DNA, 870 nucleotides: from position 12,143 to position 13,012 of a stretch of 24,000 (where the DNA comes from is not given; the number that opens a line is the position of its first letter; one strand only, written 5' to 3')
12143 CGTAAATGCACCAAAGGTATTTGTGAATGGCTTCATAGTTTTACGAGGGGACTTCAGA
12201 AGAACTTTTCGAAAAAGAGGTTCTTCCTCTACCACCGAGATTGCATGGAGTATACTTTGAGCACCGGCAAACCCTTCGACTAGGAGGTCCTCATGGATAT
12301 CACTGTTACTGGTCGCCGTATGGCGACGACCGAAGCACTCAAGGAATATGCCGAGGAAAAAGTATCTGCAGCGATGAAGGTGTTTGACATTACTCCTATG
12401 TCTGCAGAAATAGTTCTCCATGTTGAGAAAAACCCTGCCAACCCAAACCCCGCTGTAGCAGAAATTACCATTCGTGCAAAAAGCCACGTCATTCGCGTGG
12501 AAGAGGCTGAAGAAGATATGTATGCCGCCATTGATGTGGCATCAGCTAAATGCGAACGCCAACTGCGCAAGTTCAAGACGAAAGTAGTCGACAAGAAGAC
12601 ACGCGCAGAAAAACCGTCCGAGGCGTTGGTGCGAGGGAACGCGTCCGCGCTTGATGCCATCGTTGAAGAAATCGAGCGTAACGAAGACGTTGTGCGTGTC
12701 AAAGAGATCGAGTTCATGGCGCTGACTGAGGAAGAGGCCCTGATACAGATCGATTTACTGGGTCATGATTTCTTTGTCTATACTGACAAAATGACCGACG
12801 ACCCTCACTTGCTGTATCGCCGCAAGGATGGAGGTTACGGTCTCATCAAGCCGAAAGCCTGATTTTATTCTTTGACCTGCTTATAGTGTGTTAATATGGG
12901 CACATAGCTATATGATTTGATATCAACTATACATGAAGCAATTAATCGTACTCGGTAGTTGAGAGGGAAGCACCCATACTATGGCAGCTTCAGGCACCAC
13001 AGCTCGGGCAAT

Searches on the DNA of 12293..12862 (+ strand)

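Call 43: search_rna_families(sources=[L001, L002, L003, L006, L027, L044, L045, L047], threshold=gathering)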
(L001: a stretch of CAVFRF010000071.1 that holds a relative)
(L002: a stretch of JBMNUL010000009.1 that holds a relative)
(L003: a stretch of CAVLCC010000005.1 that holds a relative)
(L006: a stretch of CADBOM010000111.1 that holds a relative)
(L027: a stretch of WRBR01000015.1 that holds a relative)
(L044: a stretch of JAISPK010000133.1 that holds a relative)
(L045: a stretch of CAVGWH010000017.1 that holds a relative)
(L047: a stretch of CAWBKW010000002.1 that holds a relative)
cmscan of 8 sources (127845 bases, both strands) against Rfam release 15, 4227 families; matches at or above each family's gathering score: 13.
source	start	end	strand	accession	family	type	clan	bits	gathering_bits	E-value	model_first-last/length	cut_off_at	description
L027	846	1094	+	RF03072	raiA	Cis-reg; riboswitch;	-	164.1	101.3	5.2e-41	1-209/209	no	raiA RNA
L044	5422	5666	+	RF03072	raiA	Cis-reg; riboswitch;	-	162.7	101.3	1.3e-40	1-209/209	no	raiA RNA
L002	3340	3581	+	RF03072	raiA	Cis-reg; riboswitch;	-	162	101.3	2.1e-40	1-209/209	no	raiA RNA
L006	8520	8763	+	RF03072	raiA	Cis-reg; riboswitch;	-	159.1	101.3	1.4e-39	1-209/209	no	raiA RNA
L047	5493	5735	+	RF03072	raiA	Cis-reg; riboswitch;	-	156.8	101.3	5.9e-39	1-209/209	no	raiA RNA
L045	8409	8665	+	RF03072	raiA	Cis-reg; riboswitch;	-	150.3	101.3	4.2e-37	1-209/209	no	raiA RNA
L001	7211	7495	+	RF03072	raiA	Cis-reg; riboswitch;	-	133.7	101.3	1.9e-32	1-209/209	no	raiA RNA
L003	7562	7874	-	RF03072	raiA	Cis-reg; riboswitch;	-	132.8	101.3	3.5e-32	1-209/209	no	raiA RNA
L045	16538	16610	-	RF00005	tRNA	Gene; tRNA;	CL00001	69.1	29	1.1e-12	1-71/71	no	tRNA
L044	2676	2747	+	RF00005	tRNA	Gene; tRNA;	CL00001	66.3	29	6.6e-12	1-71/71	no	tRNA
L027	7549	7621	+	RF00005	tRNA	Gene; tRNA;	CL00001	65.9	29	8.3e-12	1-71/71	no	tRNA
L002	13948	14029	+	RF00005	tRNA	Gene; tRNA;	CL00001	58.1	29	1.2e-09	1-71/71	no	tRNA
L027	7639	7720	+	RF00005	tRNA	Gene; tRNA;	CL00001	56.7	29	2.8e-09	1-71/71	no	tRNA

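Call 44: search_rna_families(sources=[L004, L013, L017, L034, L037, L053, L057], threshold=gathering)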
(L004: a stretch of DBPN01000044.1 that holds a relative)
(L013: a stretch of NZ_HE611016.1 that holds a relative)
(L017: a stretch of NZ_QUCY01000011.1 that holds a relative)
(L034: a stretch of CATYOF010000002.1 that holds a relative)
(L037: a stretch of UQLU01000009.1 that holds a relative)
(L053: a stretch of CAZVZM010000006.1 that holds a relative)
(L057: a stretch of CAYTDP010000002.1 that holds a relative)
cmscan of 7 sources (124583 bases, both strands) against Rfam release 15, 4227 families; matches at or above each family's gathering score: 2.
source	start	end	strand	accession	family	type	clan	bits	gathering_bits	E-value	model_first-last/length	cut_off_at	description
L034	4777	4850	-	RF00005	tRNA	Gene; tRNA;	CL00001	68.4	29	1.7e-12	1-71/71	no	tRNA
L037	4878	4951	-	RF00005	tRNA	Gene; tRNA;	CL00001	68.4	29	1.7e-12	1-71/71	no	tRNA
